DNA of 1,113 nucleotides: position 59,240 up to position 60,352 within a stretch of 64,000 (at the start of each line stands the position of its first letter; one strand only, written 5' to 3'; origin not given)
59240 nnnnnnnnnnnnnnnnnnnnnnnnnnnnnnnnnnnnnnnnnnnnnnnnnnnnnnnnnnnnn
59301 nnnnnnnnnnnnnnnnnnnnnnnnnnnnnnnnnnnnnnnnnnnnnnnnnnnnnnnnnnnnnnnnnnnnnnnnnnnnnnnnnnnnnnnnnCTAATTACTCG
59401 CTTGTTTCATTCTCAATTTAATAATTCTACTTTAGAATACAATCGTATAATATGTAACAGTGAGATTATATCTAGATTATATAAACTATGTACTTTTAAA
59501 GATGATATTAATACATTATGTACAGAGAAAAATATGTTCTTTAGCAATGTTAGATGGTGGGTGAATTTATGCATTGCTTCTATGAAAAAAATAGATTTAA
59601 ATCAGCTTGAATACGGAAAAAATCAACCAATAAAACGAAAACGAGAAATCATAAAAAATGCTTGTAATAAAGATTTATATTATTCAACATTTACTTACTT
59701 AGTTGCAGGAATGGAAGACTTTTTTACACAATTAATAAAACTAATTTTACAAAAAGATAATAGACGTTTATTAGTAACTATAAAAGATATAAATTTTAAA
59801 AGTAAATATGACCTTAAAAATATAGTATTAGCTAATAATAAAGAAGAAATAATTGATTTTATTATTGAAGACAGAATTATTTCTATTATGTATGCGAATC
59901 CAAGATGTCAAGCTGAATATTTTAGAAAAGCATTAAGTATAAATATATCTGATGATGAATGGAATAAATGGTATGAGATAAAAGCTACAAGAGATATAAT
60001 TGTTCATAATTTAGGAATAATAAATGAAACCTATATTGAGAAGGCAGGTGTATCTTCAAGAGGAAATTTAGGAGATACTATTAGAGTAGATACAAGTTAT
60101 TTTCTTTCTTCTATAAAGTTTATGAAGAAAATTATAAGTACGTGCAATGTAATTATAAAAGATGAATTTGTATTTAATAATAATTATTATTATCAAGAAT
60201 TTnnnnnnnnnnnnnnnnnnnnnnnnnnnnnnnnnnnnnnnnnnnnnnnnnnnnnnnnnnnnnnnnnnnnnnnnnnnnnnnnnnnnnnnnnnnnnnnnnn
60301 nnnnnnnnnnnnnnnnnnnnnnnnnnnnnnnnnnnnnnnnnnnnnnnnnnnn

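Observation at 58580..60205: Catalytically dead DHH/pyrophosphatase-like domain fused to a HEPN (Rx4H) domain: candidate sensor-RNase defence or abortive-infection protein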

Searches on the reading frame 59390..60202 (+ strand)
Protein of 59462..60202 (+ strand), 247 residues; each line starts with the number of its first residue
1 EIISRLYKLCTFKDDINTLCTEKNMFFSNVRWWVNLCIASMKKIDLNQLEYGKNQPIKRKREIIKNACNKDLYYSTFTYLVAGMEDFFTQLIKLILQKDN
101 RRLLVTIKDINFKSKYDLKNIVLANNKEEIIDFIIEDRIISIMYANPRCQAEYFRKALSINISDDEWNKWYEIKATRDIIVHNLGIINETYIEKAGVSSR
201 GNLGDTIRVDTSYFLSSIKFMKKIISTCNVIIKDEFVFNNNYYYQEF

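Call 6: search_protein_families(library=pfam, proteins=[window:59480-60202:+, window:59390-60202:+], max_evalue=10)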
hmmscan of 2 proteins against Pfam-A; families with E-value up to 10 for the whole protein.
window:59480-60202:+ (241 aa): 1 family
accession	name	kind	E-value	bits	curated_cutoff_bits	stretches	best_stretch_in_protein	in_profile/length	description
PF09338.16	Gly_reductase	-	0.018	14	22.2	1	99-134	8-43/426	Glycine/sarcosine/betaine reductase component B subunits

window:59390-60202:+ (271 aa): 1 family
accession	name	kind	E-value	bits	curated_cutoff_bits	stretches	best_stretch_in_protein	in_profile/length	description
PF09338.16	Gly_reductase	-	0.021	13.8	22.2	1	129-164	8-43/426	Glycine/sarcosine/betaine reductase component B subunits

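Call 28: search_protein_representatives(protein=window:59462-60202:+)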
Query: 247 residues. Proteins with E-value up to 0.001 (for the whole library): 680; up to 1e-10: 214; up to 1e-30: 19. The best 150 are listed.
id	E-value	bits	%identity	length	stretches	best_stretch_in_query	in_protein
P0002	7.2e-152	520.0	96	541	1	1-247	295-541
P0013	7.7e-64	231.9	86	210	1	72-196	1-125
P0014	5.8e-48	179.9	43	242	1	13-235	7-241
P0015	1.3e-47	178.7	44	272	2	61-236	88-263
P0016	2.4e-44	168.1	48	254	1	61-228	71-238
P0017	2.8e-40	154.8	41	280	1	13-233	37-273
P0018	4.6e-39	150.8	41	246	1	56-228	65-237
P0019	1.3e-38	149.3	42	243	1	59-237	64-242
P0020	6.6e-38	147.0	41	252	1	49-236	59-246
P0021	8.2e-37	143.4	44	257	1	48-227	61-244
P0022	1.8e-33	132.4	35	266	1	11-236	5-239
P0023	1.7e-32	129.3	43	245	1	61-227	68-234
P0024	2.0e-32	129.1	36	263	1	18-227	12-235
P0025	3.4e-32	128.3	39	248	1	62-233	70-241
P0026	4.9e-32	127.8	39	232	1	14-207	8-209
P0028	8.4e-32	127.0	35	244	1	12-228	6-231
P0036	6.7e-28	114.2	36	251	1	61-225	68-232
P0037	3.3e-27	112.0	32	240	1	55-224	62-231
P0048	1.1e-23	100.4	31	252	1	53-226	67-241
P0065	7.2e-21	91.2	32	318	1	63-226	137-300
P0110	3.3e-17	79.2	38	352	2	132-233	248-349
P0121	2.1e-16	76.6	26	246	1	59-222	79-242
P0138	3.6e-15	72.6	33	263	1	63-225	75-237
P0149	2.1e-14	70.1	29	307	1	62-226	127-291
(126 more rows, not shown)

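Call 30: search_protein_families(library=pfam, proteins=[P0014, P0017, P0022, P0028, P0037, P0048, P0065, P0110, P0121, P0149], max_evalue=1)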
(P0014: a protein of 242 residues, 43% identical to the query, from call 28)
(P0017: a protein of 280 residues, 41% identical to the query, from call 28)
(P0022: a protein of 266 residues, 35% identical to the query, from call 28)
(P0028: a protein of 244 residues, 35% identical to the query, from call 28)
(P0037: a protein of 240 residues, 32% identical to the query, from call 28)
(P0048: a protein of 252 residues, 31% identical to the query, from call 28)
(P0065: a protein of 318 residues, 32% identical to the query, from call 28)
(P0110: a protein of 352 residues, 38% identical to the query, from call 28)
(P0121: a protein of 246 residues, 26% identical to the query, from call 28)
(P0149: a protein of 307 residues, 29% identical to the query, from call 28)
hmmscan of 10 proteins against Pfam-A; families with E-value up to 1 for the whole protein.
P0014 (242 aa): 1 family
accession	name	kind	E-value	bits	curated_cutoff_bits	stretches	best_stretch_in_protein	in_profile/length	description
PF11046.13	HycA_repressor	-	0.027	15.3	25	1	82-142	61-121/146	Transcriptional repressor of hyc and hyp operons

P0017 (280 aa): 4 families
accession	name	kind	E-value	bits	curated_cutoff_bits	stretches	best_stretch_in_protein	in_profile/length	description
PF10436.14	BCDHK_Adom3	-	0.034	14.5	24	1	125-180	80-131/160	Mitochondrial branched-chain alpha-ketoacid dehydrogenase kinase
PF19552.4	DUF6075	-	0.089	13.1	23.8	1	96-133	11-48/129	Family of unknown function (DUF6075)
PF07728.20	AAA_5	-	0.13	12.7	22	0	20-57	56-92/139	AAA domain (dynein-related subfamily)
PF23055.1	DUF7041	-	0.38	11.6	28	0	135-173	24-62/85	Domain of unknown function (DUF7041)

P0022 (266 aa): 1 family
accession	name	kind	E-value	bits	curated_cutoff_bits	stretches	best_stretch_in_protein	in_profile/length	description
PF22056.1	ORF239-like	-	0.19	12.3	27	1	221-263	81-123/168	ORF239-like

P0028 (244 aa): 1 family
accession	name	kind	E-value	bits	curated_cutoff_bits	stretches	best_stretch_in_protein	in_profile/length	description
PF05364.19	SecIII_SopE_N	-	0.21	12.1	27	1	55-86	8-39/74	Salmonella type III secretion SopE effector N-terminus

P0037 (240 aa): 1 family
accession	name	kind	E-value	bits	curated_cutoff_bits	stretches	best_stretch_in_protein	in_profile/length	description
PF25477.1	RESC1_2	-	0.0067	15.8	27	1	15-160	103-242/315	RESC1/2 CYTH-like domain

P0048 (252 aa): 0 families

P0065 (318 aa): 0 families

P0110 (352 aa): 0 families

P0121 (246 aa): 0 families

P0149 (307 aa): 2 families
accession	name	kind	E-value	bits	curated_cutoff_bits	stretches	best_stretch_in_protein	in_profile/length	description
PF00874.25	PRD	-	0.02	15.6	23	0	63-97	45-79/90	PRD domain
PF18735.6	HEPN_RiboL-PSP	-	0.02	15.2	28.4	1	130-181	23-72/191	RiboL-PSP-HEPN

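Call 32: find_homologous_proteins(query=window:59462-60202:+, max_evalue=0.001)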
Query window:59462-60202:+ (247 aa): 5 proteins with E <= 0.001 among 452 candidates.
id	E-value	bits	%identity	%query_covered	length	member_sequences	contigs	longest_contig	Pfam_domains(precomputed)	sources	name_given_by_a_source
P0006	8.7e-150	515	96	100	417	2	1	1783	-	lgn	-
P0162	1.2e-95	338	89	71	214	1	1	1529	-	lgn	-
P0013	2.4e-63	232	88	49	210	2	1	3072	-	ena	-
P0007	5.3e-46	175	93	36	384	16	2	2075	-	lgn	-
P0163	1.2e-15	76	29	77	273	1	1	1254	-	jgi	jgi:hypothetical protein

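Call 34: search_solved_structures(query=A3, max_evalue=10, show_alignments=3)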
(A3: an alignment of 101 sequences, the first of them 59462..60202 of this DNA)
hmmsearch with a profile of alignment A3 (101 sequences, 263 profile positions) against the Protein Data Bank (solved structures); distinct sequences matched with E-value up to 10: 1.
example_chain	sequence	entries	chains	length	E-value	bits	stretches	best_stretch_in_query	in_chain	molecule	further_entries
2zhi_A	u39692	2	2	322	0.53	12.7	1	72-147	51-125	Annexin A4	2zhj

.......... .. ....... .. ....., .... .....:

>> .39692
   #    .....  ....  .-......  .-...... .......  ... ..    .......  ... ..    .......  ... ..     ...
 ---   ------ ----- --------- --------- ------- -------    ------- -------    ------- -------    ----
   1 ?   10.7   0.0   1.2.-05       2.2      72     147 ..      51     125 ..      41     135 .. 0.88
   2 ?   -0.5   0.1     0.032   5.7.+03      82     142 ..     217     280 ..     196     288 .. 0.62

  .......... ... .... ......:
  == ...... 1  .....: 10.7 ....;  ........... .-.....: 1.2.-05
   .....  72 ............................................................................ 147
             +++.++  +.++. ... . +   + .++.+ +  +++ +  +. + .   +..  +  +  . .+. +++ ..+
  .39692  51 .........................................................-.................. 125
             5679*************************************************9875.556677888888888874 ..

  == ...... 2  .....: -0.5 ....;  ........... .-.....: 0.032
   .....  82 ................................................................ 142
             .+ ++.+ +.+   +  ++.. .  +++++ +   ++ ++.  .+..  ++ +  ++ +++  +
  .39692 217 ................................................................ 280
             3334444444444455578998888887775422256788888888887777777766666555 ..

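Call 35: find_homologous_proteins(query=A3, max_evalue=0.00001)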
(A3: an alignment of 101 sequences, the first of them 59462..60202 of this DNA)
Query A3 (101 sequences) (247 aa, profile of the alignment): 44 proteins with E <= 0.00001 among 8000 candidates.
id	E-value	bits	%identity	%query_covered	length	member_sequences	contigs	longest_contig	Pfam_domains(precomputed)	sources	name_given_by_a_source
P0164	1.2e-80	289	41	71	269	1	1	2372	-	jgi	jgi:hypothetical protein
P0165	3.3e-80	287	43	91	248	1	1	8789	-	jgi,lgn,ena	-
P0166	4.3e-78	280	36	66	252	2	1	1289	-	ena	-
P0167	2.2e-77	278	32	66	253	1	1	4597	-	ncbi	-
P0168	2.5e-77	278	33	62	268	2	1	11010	-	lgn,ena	-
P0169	2.6e-77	278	32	66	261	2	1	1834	-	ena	-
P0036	2.1e-76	275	36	66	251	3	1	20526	-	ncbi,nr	ncbi:hypothetical protein [Novipirellula maiorica]|nr:hypothetical protein [Rhodopirellula maiorica]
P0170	6.6e-76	273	34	66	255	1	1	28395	-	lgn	-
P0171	8.9e-76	273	46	72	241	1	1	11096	-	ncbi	-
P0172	3.6e-75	271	42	74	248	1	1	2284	-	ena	-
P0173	7.3e-75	270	28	66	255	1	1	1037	-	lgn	-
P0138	2.6e-74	268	33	64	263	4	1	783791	-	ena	-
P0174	6.6e-74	267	29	62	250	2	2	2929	-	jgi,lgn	-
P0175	1.2e-73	266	36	65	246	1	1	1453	-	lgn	-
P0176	3.2e-72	261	36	90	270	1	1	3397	-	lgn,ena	-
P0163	5.7e-70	254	29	77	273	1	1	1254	-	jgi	jgi:hypothetical protein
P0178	7.6e-68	247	32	74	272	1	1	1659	-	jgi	jgi:hypothetical protein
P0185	2.2e-36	144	28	73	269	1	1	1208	-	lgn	-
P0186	1.7e-33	134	37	41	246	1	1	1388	-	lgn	-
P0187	4.8e-32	129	35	45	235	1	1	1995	-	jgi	jgi:hypothetical protein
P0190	1.3e-29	121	30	57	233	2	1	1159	-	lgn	-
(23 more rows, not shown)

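Call 40: search_protein_families(library=pfam, alignment_id=A3, max_evalue=1)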
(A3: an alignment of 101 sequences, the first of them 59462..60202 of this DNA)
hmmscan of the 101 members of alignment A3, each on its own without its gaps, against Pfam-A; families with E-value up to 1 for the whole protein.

A. member 1, window:59462-60202:+ (247 aa): 1 family
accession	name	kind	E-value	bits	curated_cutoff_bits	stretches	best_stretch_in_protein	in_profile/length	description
PF09338.16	Gly_reductase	-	0.018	13.9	22.2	1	105-140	8-43/426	Glycine/sarcosine/betaine reductase component B subunits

B. families by the number of members that match (of 101 scanned): 89 families (the first 25 are shown)
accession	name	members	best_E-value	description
PF19552.4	DUF6075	3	0.0082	Family of unknown function (DUF6075)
PF13645.11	YkuD_2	2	0.023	L,D-transpeptidase catalytic domain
PF10436.14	BCDHK_Adom3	2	0.034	Mitochondrial branched-chain alpha-ketoacid dehydrogenase kinase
PF04106.18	ATG5_UblB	2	0.049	Autophagy protein ATG5, UblB domain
PF01992.21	vATP-synt_AC39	1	0.00081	ATP synthase (C/AC39) subunit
PF08603.16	CAP_C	1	0.00086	Adenylate cyclase associated (CAP) C terminal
PF25803.1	Spectrin_SYNE1_2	1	0.0017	Nesprin-1, spectrin repeats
PF06128.16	Shigella_OspC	1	0.0027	Shigella flexneri OspC protein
PF02784.22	Orn_Arg_deC_N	1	0.0046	Pyridoxal-dependent decarboxylase, pyridoxal binding domain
PF25477.1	RESC1_2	1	0.0067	RESC1/2 CYTH-like domain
PF15930.10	YdiH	1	0.0085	Domain of unknown function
PF12452.13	DUF3685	1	0.017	Protein of unknown function (DUF3685)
PF09338.16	Gly_reductase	1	0.018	Glycine/sarcosine/betaine reductase component B subunits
PF22999.2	LTN1_E3_ligase_6th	1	0.018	LTN1 family HEAT repeat region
PF01172.24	SBDS_N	1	0.018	Shwachman-Bodian-Diamond syndrome (SBDS) N-terminal domain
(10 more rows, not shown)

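Call 41: find_encoding_contigs(protein=P0171, flank=6000, max_places=3)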
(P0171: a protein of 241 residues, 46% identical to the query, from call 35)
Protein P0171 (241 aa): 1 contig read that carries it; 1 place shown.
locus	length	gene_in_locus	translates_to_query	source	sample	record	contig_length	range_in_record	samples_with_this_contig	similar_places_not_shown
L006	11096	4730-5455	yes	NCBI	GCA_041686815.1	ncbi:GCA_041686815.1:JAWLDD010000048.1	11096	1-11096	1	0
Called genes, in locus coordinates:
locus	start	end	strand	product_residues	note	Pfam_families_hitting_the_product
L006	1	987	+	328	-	?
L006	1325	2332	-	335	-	PF01548:DEDD_Tnp_IS110, PF02371:Transposase_20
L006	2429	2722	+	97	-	-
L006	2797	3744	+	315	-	-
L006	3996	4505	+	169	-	-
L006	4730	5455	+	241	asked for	-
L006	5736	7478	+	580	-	-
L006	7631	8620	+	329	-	-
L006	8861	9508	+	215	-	-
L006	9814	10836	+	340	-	-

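Call 42: find_encoding_contigs(protein=P0138, flank=6000, max_places=3)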
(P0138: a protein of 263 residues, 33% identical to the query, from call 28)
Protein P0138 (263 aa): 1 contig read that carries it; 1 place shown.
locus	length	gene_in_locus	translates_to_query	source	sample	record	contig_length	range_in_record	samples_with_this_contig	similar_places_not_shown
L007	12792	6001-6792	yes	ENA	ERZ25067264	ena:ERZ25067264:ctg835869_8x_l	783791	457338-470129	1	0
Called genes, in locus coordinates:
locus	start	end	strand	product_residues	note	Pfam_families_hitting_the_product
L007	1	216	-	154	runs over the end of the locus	-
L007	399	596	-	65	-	-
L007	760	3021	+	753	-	PF13683:rve_3 (faint)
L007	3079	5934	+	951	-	PF07517:SecA_DEAD, PF00270:DEAD (weak), PF01043:SecA_PP_bind, PF21090:P-loop_SecA, PF07516:SecA_SW, PF02810:SEC-C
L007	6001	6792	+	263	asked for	-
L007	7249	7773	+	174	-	-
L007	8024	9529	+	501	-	PF00478:IMPDH, PF00571:CBS, PF01070:FMN_dh, PF03060:NMO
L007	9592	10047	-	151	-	PF01196:Ribosomal_L17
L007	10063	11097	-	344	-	PF01193:RNA_pol_L, PF01000:RNA_pol_A_bac, PF03118:RNA_pol_A_CTD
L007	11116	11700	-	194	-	PF00163:Ribosomal_S4, PF01479:S4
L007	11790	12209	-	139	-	PF00411:Ribosomal_S11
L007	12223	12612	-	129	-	PF00416:Ribosomal_S13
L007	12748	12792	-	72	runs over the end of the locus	PF01176:eIF-1a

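Call 43: find_encoding_contigs(protein=P0036, flank=6000, max_places=3)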
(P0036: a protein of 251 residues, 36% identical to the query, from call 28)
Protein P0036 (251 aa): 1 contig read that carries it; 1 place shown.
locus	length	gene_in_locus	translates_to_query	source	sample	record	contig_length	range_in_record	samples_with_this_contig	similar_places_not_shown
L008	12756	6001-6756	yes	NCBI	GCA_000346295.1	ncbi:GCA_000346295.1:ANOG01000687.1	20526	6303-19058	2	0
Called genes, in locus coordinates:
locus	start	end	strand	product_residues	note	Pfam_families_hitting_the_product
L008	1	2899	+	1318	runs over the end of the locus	-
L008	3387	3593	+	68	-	-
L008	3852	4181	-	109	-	PF05076:SUFU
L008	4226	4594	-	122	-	PF00023:Ank (faint), PF12796:Ank_2, PF13606:Ank_3 (faint), PF13637:Ank_4 (faint)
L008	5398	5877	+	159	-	-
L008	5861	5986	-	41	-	-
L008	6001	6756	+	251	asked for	-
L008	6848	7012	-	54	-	-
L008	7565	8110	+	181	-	-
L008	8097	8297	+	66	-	-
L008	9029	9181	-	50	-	-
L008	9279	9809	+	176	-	PF05198:IF3_N, PF00707:IF3_C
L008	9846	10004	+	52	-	-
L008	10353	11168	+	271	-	PF01784:DUF34_NIF3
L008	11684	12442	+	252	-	PF00535:Glycos_transf_2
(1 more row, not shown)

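Call 44: find_encoding_contigs(protein=P0170, flank=6000, max_places=3)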
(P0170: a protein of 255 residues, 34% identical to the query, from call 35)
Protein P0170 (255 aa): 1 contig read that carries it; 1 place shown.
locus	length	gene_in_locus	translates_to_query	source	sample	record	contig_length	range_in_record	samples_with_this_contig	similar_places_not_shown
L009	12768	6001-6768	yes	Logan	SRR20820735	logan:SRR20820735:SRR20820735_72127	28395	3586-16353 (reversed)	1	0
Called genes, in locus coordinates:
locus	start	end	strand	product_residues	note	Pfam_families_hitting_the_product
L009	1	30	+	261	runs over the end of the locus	-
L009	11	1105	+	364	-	PF00334:NDK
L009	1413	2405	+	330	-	PF03446:NAD_binding_2 (weak), PF03807:F420_oxidored (weak), PF03721:UDPG_MGDP_dh_N, PF00984:UDPG_MGDP_dh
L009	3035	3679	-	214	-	-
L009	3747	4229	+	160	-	-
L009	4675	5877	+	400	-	PF03389:MobA_MobL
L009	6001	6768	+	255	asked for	-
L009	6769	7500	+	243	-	PF13676:TIR_2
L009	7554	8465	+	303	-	-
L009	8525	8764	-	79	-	-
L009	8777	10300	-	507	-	PF02534:T4SS-DNA_transf, PF10412:TrwB_AAD_bind, PF12696:TraG-D_C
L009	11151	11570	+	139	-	PF12844:HTH_19, PF13443:HTH_26 (weak), PF13560:HTH_31, PF01381:HTH_3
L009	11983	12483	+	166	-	PF00226:DnaJ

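Call 46: predict_structure(alignment_id=A4)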
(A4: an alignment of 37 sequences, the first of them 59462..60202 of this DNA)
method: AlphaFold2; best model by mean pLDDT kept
length: 247 residues; sequences in the alignment: 37
mean_pLDDT: 92.6   pTM: 0.88
mean pLDDT of the five models: 92.6, 91.8, 91.6, 91.5, 91.2
residues with pLDDT >= 90: 213; 70-90: 14; 50-70: 15; < 50: 5
segments of 3 or more residues with pLDDT < 50: 243-247
pLDDT, mean of each block of 10 residues (from residue 1): 59 93 98 97 91 87 95 98 98 96 97 95 97 97 95 97 97 98 98 97 97 98 97 82 49
secondary structure, 60 per line:
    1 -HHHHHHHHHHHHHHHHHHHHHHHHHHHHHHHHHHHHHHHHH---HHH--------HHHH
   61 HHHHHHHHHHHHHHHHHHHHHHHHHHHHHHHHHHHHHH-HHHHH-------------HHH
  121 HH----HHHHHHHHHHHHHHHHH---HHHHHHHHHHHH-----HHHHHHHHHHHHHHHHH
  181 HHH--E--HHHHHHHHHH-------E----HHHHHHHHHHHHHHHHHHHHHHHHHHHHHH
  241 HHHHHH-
elements in order: H2-42 H57-98 H100-104 H118-122 H127-143 H147-158 H164-183 H189-198 H211-246

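Call 50: fold_search(model_id=the predicted structure, library=pdb)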
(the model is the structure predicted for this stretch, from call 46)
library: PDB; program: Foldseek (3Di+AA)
matches with E <= 10: 224; with E <= 0.001: 0
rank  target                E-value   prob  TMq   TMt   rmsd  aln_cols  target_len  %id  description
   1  5lg4_A                6.3e-02  0.30  0.15  0.18  17.0       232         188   11  Crystal structure of the Sec3/Sso2 complex at 2.9 angstrom resolution (released 2017-02-08)
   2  5m4y_C                1.0e-01  0.25  0.15  0.19  16.9       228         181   11  Crystal structure of the Sec3/Sso2 complex at 2.20 angstrom resolution (released 2017-02-08)
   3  3c98_B                1.8e-01  0.18  0.16  0.17  17.3       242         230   11  Revised structure of the munc18a-syntaxin1 complex (released 2008-03-25)
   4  9k83_A                3.9e-01  0.14  0.18  0.20  23.3       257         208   15  Cryo-EM structure of designed zinc-induced filament Fiber-n6-Zn1-HEHE-43 (released 2025-10-29)
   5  5nl6_A                4.8e-01  0.18  0.23  0.24  35.0       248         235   12  The crystal structure of the two spectrin repeat domains from Entamoeba histolytica (released 2018-05-16)
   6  6nqw                  6.5e-01  0.18  0.24  0.25  14.0       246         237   11  Flagellar protein FcpA from Leptospira biflexa - hexagonal form (released 2020-01-29)
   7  7yqc_A                7.1e-01  0.13  0.17  0.20  17.5       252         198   12  EM structure of human PA28gamma (released 2022-09-21)
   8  4tql_B                7.1e-01  0.10  0.18  0.18  25.3       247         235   13  Computationally designed three helix bundle (released 2014-10-15)
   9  7mtq_A                7.5e-01  0.11  0.20  0.09  20.8       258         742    9  CryoEM Structure of Full-Length mGlu2 in Inactive-State Bound to Antagonist LY341495 (released 2021-07-07)
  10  4jeu_B                7.9e-01  0.15  0.20  0.22  15.1       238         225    9  Crystal Structure of Munc18a and Syntaxin1 with native N-terminus complex (released 2013-07-17)
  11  6mbw_B                1.0e+00  0.18  0.23  0.13  16.6       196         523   11  Structure of Transcription Factor (released 2019-06-19)
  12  6mbz_A                1.1e+00  0.15  0.24  0.13  18.0       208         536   12  Structure of Transcription Factor (released 2019-06-19)
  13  7sax_A                1.1e+00  0.11  0.20  0.23  21.5       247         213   13  Structure of GldLM, the proton-powered motor that drives Type IX protein secretion and gliding motility in Sphingobact (released 2022-03-23)
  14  7sax_B                1.1e+00  0.09  0.18  0.21  20.6       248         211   13  Structure of GldLM, the proton-powered motor that drives Type IX protein secretion and gliding motility in Sphingobact (released 2022-03-23)
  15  9sob_E                1.1e+00  0.06  0.15  0.09  16.1       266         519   12  Structural Model of the Nuclear Pore Complex in Arabidopsis thaliana (released 2025-11-05)
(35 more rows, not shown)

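Call 51: fold_search(model_id=the predicted structure, library=viral)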
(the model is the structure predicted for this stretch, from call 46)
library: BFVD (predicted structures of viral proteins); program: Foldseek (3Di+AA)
matches with E <= 10: 228; with E <= 0.001: 1
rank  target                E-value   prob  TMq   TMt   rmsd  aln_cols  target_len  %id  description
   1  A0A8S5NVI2            1.2e-06  1.00  0.61  0.49   5.2       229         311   16  Uncharacterized protein [Siphoviridae sp. ctiPM17]
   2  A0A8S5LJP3            5.6e-03  1.00  0.36  0.40   9.8       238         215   12  Uncharacterized protein [Myoviridae sp. ct6F13]
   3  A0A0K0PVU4            3.5e-01  0.28  0.26  0.21  17.3       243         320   10  Head morphogenesis protein [Roseobacter phage RDJL Phi 2]
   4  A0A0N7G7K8            3.5e-01  0.10  0.15  0.10  26.1       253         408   14  Uncharacterized protein [Chrysochromulina ericina virus CeV-01B]
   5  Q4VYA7                3.8e-01  0.38  0.28  0.27  17.1       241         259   12  (no name in the UniProt tables at hand)
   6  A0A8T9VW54            5.7e-01  0.16  0.18  0.22  15.0       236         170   13  (no name in the UniProt tables at hand)
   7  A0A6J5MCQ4            6.6e-01  0.13  0.23  0.09  22.1       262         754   14  Uncharacterized protein [uncultured Caudovirales phage]
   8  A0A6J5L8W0            6.9e-01  0.25  0.30  0.24  13.1       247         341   17  Flagellar basal-body/hook protein, C-terminal domain containing protein [uncultured Caudovirales phage]
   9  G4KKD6                8.9e-01  0.35  0.37  0.34  17.6       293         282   13  (no name in the UniProt tables at hand)
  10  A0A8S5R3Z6            8.9e-01  0.11  0.23  0.11  16.9       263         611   11  Minor capsid protein [Siphoviridae sp. ctcMb1]
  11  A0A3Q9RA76            9.3e-01  0.06  0.13  0.10  20.9       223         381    9  Capsid maturation protease and MuF-like fusion protein [Microbacterium phage Schubert]
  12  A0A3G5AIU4            9.8e-01  0.12  0.23  0.15  20.9       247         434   11  Uncharacterized protein [Solumvirus sp.]
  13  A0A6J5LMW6            9.8e-01  0.06  0.12  0.09  19.6       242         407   11  DNA circulation, N-terminal [uncultured Caudovirales phage]
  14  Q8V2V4                9.8e-01  0.04  0.14  0.13  20.0       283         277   11  Uncharacterized protein [Camelpox virus (strain M-96)]
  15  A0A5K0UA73            1.0e+00  0.12  0.21  0.24  15.3       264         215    8  TLC domain-containing protein [Yasminevirus sp. GU-2018]
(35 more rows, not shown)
